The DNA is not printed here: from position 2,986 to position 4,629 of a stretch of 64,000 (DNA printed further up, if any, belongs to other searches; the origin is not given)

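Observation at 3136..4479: Orphan PD-(D/E)xK nuclease-fold protein with unrecognised N-terminal domain: candidate novel nuclease or defence effector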

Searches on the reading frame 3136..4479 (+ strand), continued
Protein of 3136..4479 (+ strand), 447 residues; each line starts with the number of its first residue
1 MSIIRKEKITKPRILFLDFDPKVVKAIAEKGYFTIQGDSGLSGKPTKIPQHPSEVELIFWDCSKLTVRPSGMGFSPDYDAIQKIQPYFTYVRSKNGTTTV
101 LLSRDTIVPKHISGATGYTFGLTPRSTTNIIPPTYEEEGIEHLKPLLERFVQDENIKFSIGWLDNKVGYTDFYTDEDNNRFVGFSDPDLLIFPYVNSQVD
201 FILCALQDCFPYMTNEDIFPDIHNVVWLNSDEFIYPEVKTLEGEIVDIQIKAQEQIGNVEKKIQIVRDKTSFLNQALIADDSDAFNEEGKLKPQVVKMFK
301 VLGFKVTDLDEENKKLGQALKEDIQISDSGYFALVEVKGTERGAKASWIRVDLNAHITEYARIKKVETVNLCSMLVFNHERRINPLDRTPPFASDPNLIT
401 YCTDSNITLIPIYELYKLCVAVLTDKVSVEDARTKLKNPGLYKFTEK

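Call 59: search_protein_families(library=phrogs, proteins=[window:3136-4479:+, L001:9346-9588:+, L001:9624-10244:+, L001:10270-10917:-, L001:10919-11101:-, L001:11156-12043:+, L001:12054-13685:+, L015:5065-6408:+, L015:7934-8566:+], max_evalue=0.01)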
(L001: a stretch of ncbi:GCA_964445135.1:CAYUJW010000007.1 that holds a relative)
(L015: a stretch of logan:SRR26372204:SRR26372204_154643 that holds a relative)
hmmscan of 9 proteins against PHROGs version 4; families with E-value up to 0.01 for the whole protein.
window:3136-4479:+ (447 aa): 0 families

L001:9346-9588:+ (80 aa): 0 families

L001:9624-10244:+ (206 aa): 0 families

L001:10270-10917:- (215 aa): 0 families

L001:10919-11101:- (60 aa): 12 families
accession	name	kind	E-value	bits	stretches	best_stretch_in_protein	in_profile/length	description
phrog_6620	-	integration and excision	4.4e-09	37.2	1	8-57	2-51/201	transposase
phrog_66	-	integration and excision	1e-08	36.3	1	3-59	89-144/412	excisionase and transcriptional regulator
phrog_11671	-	unknown function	8.5e-08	33.4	1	4-54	4-54/146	-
phrog_57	-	head and packaging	1.2e-05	26.3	1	2-57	7-61/199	terminase small subunit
phrog_1729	-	unknown function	2.2e-05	25.5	1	12-58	97-141/142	-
phrog_597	-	DNA, RNA and nucleotide metabolism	3.2e-05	25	1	4-58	109-164/200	DNA binding protein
phrog_7735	-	integration and excision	5.3e-05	24.5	1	6-56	4-51/99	excisionase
phrog_2474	-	transcription regulation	5.8e-05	24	1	8-54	49-95/118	MerR-like transcriptional regulator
phrog_2907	-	integration and excision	7.6e-05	24.1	1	7-48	6-48/117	excisionase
phrog_1763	-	DNA, RNA and nucleotide metabolism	0.00084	20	1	13-50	12-46/60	HTH DNA binding protein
phrog_10045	-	DNA, RNA and nucleotide metabolism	0.0012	19.6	1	5-41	18-55/74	HTH DNA binding protein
phrog_16651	-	unknown function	0.0078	16.3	1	4-52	289-336/339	-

L001:11156-12043:+ (295 aa): 3 families
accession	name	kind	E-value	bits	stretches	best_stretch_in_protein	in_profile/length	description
phrog_27021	-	unknown function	0.0024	18.4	1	27-80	86-139/223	-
phrog_8156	-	other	0.0077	16.5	0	27-74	48-95/244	methyltransferase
phrog_11826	-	other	0.0092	16.7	0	13-78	22-85/192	methyltransferase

L001:12054-13685:+ (543 aa): 4 families
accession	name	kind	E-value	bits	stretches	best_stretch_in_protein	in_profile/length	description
phrog_95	-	integration and excision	1.7e-54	186.5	1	8-466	84-528/651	integrase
phrog_125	-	DNA, RNA and nucleotide metabolism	2.3e-16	61.1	1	10-231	18-213/254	DNA invertase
phrog_6620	-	integration and excision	0.0015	19.1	1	11-95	55-134/201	transposase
phrog_167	-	tail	0.0048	15.6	1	340-459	130-231/1555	tail length tape measure protein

L015:5065-6408:+ (447 aa): 0 families

L015:7934-8566:+ (210 aa): 0 families

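Call 60: search_protein_families(library=pfam, proteins=[L001:9624-10244:+, L001:10270-10917:-, L001:11156-12043:+, L015:5065-6408:+, L015:7934-8566:+], max_evalue=0.1)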
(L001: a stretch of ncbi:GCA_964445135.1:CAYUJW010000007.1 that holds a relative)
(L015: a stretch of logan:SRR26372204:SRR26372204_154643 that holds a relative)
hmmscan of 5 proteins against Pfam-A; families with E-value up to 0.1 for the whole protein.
L001:9624-10244:+ (206 aa): 0 families

L001:10270-10917:- (215 aa): 4 families
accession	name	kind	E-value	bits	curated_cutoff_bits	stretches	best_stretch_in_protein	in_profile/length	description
PF07138.17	AcMNPV_AC11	-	0.0092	15.9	27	1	18-86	254-323/324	Baculovirus protein AC11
PF22966.1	INTS7_C_plants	-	0.077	13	27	0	50-127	32-107/172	Integrator complex subunit 7, C-terminal domain in plants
PF22539.1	DUF7004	-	0.094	13.2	27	0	9-80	38-108/155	Family of unknown function (DUF7004)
PF24081.1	PH_SLA1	-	0.096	13.5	27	0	153-185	38-75/91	SLA1-like, PH domain-like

L001:11156-12043:+ (295 aa): 7 families
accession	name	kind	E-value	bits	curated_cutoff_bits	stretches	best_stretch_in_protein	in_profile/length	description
PF00398.26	RrnaAD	-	2.6e-42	145.2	24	1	2-251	3-258/263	Ribosomal RNA adenine dimethylase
PF13649.12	Methyltransf_25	-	0.00039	21.5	27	1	33-96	1-69/97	Methyltransferase domain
PF08241.18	Methyltransf_11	-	0.00084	20.4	21.2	1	35-90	2-57/95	Methyltransferase domain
PF05219.18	DREV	-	0.019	14.6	26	1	29-68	94-133/265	DREV methyltransferase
PF13489.12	Methyltransf_23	-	0.027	14.7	27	1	11-83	6-69/164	Methyltransferase domain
PF01555.25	N6_N4_Mtase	-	0.056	13.8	26.7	0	13-64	166-216/221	DNA methylase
PF08242.18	Methyltransf_12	-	0.068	14.3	30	0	35-98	2-72/98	Methyltransferase domain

L015:5065-6408:+ (447 aa): 0 families

L015:7934-8566:+ (210 aa): 1 family
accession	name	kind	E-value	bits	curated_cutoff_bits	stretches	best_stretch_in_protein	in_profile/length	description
PF07332.16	Phage_holin_3_6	-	0.051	14.1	28.4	1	38-89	35-87/116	Putative Actinobacterial Holin-X, holin superfamily III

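Call 73: find_related_loci(query=A1, collection=viral_contigs, flank=10000)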
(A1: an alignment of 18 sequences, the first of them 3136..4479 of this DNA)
Query A1 (447 aa) in viral_contigs; peptide patterns used: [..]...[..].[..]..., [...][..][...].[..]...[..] (x = any residue, [..] = any of these).
16 stretches matched a pattern, but none encodes a relative of the query by tblastn (E <= 1e-3).

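Call 76: search_solved_structures(query=A5, max_evalue=10)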
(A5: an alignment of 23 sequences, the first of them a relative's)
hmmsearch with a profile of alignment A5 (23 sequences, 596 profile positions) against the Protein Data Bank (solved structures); distinct sequences matched with E-value up to 10: 16.
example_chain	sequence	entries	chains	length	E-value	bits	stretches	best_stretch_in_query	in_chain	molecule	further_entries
7tql_1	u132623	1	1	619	0.00038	21.9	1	523-579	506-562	Eukaryotic translation initiation factor 5B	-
9kn6_5B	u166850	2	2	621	0.00038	21.9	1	523-579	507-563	Eukaryotic translation initiation factor 5B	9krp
4ujc_AB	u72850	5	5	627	0.0004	21.8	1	522-579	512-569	EIF5B | Eukaryotic translation initiation factor 5B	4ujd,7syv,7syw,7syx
4s0j_A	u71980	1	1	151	0.035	15.4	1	25-70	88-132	Threonine--tRNA ligase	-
4s0l_A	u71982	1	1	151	0.049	14.9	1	26-70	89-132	Threonine--tRNA ligase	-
4rrq_A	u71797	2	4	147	0.25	12.6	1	26-69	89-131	Threonine--tRNA ligase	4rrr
4s02_A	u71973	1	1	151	0.28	12.4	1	26-66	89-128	Threonine--tRNA ligase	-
4s0i_A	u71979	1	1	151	0.28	12.4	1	24-68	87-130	Threonine--tRNA ligase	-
5izs_A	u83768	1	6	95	0.36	12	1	303-344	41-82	Designed protein 5L6HC3_1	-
4s0k_A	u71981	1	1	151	0.4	11.9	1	26-68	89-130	Threonine--tRNA ligase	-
4s03_A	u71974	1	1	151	0.42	11.8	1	26-68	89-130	Threonine--tRNA ligase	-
2hl1_A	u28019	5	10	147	0.51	11.5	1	26-63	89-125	Threonyl-tRNA synthetase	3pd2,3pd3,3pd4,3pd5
1y2q_A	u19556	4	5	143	0.53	11.5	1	26-62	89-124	Threonyl-tRNA synthetase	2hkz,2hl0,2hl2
2h21_A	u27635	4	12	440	1.1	10.5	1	349-429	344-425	Ribulose-1,5 bisphosphate carboxylase/oxygenase | Ribulose-1,5 bisphosphate carboxylase/oxygenase large subunit N-methyltransferase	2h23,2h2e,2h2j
1mlv_A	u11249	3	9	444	1.1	10.4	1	349-429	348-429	Ribulose-1,5 biphosphate carboxylase/oxygenase large subunit N-methyltransferase | Ribulose-1,5 bisphosphate carboxylase/oxygenase large subunit N-methyltransfe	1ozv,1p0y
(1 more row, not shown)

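Call 77: search_dna_similar(query=window:3136-4479:+, collection=plasmids, mode=protein, max_evalue=0.001, max_rows=20)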
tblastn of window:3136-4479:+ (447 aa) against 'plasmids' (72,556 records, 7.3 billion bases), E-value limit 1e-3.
Records with a match: 4; places in all: 5; records where one place covers at least 80% of the query: 0.
Best place of each record, by identity: <60% 4.
By first word of the organism name: Klebsiella 2; Synechocystis 1; Streptomyces 1.
By predicted mobility (MOB-suite, as given by PLSDB): mobilizable 2; non-mobilizable 1; conjugative 1.
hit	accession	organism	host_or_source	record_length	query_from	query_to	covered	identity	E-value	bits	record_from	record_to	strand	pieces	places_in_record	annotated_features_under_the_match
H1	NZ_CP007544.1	Synechocystis sp. PCC 6714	-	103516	178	444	60%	26.1%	7e-10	69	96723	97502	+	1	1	hypothetical protein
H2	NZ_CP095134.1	Klebsiella pneumoniae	Homo sapiens,Cell culture,Chronic wound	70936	183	444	59%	25.1%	6e-7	60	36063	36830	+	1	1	hypothetical protein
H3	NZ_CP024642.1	Klebsiella michiganensis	Homo sapiens,sputum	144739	189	444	57%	25.4%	1e-7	62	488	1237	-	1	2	hypothetical protein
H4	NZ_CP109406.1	Streptomyces sp. NBC_01520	-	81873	247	388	32%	25.4%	3e-6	57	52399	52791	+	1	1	hypothetical protein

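Call 78: search_dna_similar(query=window:3136-4479:+, collection=phages, mode=protein, max_evalue=0.001, max_rows=20)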
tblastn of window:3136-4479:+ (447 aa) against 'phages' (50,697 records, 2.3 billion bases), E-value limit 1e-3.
Records with a match: 1; places in all: 1; records where one place covers at least 80% of the query: 0.
Best place of each record, by identity: <60% 1.
By first word of the organism name: Bacteriophage 1.
By host as written in the record: - 1.
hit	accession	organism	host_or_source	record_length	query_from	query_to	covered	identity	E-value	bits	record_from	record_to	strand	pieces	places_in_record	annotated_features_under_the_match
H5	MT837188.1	Bacteriophage sp.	human fecal samples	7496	113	447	75%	23.2%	1e-8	64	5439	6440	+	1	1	record has no annotation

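Call 79: get_annotated_region(hit=H2, flank=8000)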
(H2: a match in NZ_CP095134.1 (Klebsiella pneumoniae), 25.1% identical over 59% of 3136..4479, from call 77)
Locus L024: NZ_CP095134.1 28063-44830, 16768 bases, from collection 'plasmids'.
description: Klebsiella pneumoniae strain Iso00267 plasmid pIso00267_02, complete sequence
organism: Klebsiella pneumoniae (NCBI taxid 573)
taxonomy: Bacteria; Pseudomonadota; Gammaproteobacteria; Enterobacterales; Enterobacteriaceae; Klebsiella; Klebsiella pneumoniae
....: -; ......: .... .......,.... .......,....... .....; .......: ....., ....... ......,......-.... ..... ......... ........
typing (MOB-suite, as given by PLSDB): mobilizable; replicon IncFIA,rep_cluster_1418
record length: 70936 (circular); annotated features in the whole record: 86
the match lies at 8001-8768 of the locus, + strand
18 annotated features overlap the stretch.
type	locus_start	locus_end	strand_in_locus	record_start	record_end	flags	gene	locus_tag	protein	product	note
CDS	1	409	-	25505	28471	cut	-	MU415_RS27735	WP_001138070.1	Tn3 family transposase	-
CDS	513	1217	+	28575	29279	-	-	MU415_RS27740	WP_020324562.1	IS6-like element IS26 family transposase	GO:0006313 - DNA transposition [Evidence IEA]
CDS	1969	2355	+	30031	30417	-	stbA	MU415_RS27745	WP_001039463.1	plasmid stabilization protein StbA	-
CDS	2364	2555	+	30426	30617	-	-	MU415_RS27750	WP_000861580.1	hypothetical protein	-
CDS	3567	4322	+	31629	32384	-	repE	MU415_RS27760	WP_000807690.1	replication initiation protein RepE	-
CDS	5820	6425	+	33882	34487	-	-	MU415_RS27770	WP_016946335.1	GNAT family N-acetyltransferase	-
CDS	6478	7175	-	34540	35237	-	-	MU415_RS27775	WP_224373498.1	IS1 family transposase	-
CDS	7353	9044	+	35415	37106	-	-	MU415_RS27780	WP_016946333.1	hypothetical protein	-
CDS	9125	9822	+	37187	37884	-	-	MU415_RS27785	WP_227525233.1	IS1 family transposase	-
CDS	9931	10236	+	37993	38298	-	-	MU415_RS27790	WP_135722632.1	hypothetical protein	-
CDS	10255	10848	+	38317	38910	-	-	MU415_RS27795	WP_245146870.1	hypothetical protein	-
CDS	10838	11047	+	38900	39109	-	-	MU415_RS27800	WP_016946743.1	hypothetical protein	-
CDS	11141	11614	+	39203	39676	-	-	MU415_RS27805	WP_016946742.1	hypothetical protein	-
CDS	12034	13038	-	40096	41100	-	-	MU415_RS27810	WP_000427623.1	IS110-like element IS4321 family transposase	GO:0006313 - DNA transposition [Evidence IEA]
CDS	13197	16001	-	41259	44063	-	-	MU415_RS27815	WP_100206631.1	Tn3 family transposase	-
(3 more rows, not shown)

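Call 80: get_annotated_region(hit=H1, flank=8000)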
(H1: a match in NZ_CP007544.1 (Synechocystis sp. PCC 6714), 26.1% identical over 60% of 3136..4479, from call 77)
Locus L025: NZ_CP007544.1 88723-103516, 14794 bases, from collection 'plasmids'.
description: Synechocystis sp. PCC 6714 plasmid pSYLB, complete sequence
organism: Synechocystis sp. PCC 6714 (NCBI taxid 1147)
taxonomy: Bacteria; Cyanobacteriota; Cyanophyceae; Synechococcales; Merismopediaceae; Synechocystis; Synechocystis sp. PCC 6714
host: -; source: -; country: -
typing (MOB-suite, as given by PLSDB): non-mobilizable
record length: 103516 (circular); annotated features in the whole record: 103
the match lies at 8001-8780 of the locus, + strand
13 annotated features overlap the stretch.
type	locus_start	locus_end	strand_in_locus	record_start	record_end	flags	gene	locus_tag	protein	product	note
CDS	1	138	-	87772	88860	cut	-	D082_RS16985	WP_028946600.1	MSMEG_0568 family radical SAM protein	GO:0009058 - biosynthetic process [Evidence IEA]; GO:0046500 - S-adenosylmethionine metabolic process [Evidence IEA]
CDS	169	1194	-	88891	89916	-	-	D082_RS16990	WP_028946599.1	Nit6803 family nitrilase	GO:0009058 - biosynthetic process [Evidence IEA]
CDS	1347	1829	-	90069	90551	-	-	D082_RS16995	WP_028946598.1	MSMEG_0572/Sll0783 family nitrogen starvation response protein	-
CDS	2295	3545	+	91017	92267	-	-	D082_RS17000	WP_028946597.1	MSMEG_0569 family flavin-dependent oxidoreductase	-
CDS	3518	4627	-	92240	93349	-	-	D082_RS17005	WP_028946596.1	LuxR C-terminal-related transcriptional regulator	GO:0006355 - regulation of DNA-templated transcription [Evidence IEA]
CDS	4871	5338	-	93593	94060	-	-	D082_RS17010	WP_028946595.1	DUF1348 family protein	-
CDS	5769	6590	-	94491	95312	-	-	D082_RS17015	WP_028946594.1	hypothetical protein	-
CDS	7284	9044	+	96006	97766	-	-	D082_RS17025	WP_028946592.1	hypothetical protein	-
CDS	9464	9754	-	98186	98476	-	-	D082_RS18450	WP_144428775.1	hypothetical protein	-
CDS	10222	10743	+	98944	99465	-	-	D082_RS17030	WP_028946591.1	CAP domain-containing protein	-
CDS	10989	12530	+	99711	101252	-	-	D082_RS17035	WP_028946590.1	glycine betaine ABC transporter substrate-binding protein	GO:0055085 - transmembrane transport [Evidence IEA]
CDS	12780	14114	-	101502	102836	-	-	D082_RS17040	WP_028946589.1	cytochrome P450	-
CDS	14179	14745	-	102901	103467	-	-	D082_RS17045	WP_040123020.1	site-specific integrase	GO:0015074 - DNA integration [Evidence IEA]; GO:0006310 - DNA recombination [Evidence IEA]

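Call 81: get_annotated_region(hit=H3, flank=8000)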
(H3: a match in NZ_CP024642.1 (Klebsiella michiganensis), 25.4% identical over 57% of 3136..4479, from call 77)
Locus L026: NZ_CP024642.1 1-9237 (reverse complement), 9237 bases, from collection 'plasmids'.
description: Klebsiella michiganensis strain F107 plasmid unnamed2, complete sequence
organism: Klebsiella michiganensis (NCBI taxid 1134687)
taxonomy: Bacteria; Pseudomonadota; Gammaproteobacteria; Enterobacterales; Enterobacteriaceae; Klebsiella; Klebsiella michiganensis
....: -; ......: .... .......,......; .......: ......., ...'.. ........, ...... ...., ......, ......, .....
typing (MOB-suite, as given by PLSDB): conjugative; replicon rep_cluster_2183; relaxase MOBF; mating-pair formation MPF_F
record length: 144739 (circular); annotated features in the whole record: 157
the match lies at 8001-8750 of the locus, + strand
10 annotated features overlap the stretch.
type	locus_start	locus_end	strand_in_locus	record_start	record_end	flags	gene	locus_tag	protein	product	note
CDS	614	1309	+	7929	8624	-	-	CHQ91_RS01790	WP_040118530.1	replication initiation protein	GO:0006270 - DNA replication initiation [Evidence IEA]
CDS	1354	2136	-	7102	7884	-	-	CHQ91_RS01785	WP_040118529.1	site-specific integrase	GO:0015074 - DNA integration [Evidence IEA]; GO:0006310 - DNA recombination [Evidence IEA]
CDS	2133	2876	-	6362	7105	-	-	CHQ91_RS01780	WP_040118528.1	hypothetical protein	-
CDS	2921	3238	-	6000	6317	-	-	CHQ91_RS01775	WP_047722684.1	hypothetical protein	-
CDS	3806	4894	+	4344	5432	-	pifC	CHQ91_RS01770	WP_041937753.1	transcriptional repressor PifC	-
CDS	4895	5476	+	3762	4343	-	-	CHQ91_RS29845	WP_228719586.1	P-loop NTPase fold protein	-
CDS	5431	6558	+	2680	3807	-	-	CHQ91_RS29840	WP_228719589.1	P-loop NTPase fold protein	-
CDS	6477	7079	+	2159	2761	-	-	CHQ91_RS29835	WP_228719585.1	hypothetical protein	-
CDS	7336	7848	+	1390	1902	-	-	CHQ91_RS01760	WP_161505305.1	hypothetical protein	-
CDS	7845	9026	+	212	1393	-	-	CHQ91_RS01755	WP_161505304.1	hypothetical protein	-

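Call 82: search_protein_families(library=padloc, proteins=[L024:7353-9044:+, L025:7284-9044:+, L026:7845-9026:+, L026:7336-7848:+, L026:4895-5476:+, L026:5431-6558:+], max_evalue=0.01)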
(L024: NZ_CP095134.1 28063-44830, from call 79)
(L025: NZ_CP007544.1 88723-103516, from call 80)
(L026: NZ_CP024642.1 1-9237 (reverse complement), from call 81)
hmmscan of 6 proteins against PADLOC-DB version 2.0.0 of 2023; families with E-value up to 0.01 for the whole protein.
L024:7353-9044:+ (563 aa): 0 families

L025:7284-9044:+ (586 aa): 1 family
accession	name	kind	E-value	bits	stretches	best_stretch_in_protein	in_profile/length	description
PDLC01279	Cas8a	-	0.0045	14.8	1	339-365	123-149/298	CAS-I-A; effector_LS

L026:7845-9026:+ (393 aa): 0 families

L026:7336-7848:+ (170 aa): 0 families

L026:4895-5476:+ (193 aa): 8 families
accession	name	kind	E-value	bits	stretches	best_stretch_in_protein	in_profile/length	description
PDLC02361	PifA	-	3.9e-54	182.4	1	9-171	4-164/720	PifA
PDLC04959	PDC-S20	-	1.6e-09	35.9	1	31-130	28-114/464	-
PDLC02210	QatA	-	1.3e-08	31.8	1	39-163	26-146/593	-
PDLC04958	PDC-S20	-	1.3e-07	29.3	1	48-128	31-108/458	-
PDLC02209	QatA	-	3.7e-07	27.1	1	24-119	13-105/646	-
PDLC04957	PDC-S20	-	4.8e-05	21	1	41-77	26-62/446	-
PDLC04956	PDC-S20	-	0.00032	18.2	1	21-108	11-95/450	-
PDLC04164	AriA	-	0.0018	15.9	1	38-95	23-74/253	-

L026:5431-6558:+ (375 aa): 6 families
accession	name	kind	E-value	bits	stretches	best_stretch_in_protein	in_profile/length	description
PDLC02361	PifA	-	1e-155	518.2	1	1-361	173-532/720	PifA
PDLC04959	PDC-S20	-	5.9e-10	37.3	1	12-185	188-368/464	-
PDLC04956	PDC-S20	-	6.2e-07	27.2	1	12-88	182-259/450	-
PDLC02210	QatA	-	7.2e-06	22.8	1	6-83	199-279/593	-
PDLC04957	PDC-S20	-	5.3e-05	20.9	1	12-81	184-255/446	-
PDLC02209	QatA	-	0.00058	16.6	1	12-60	204-252/646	-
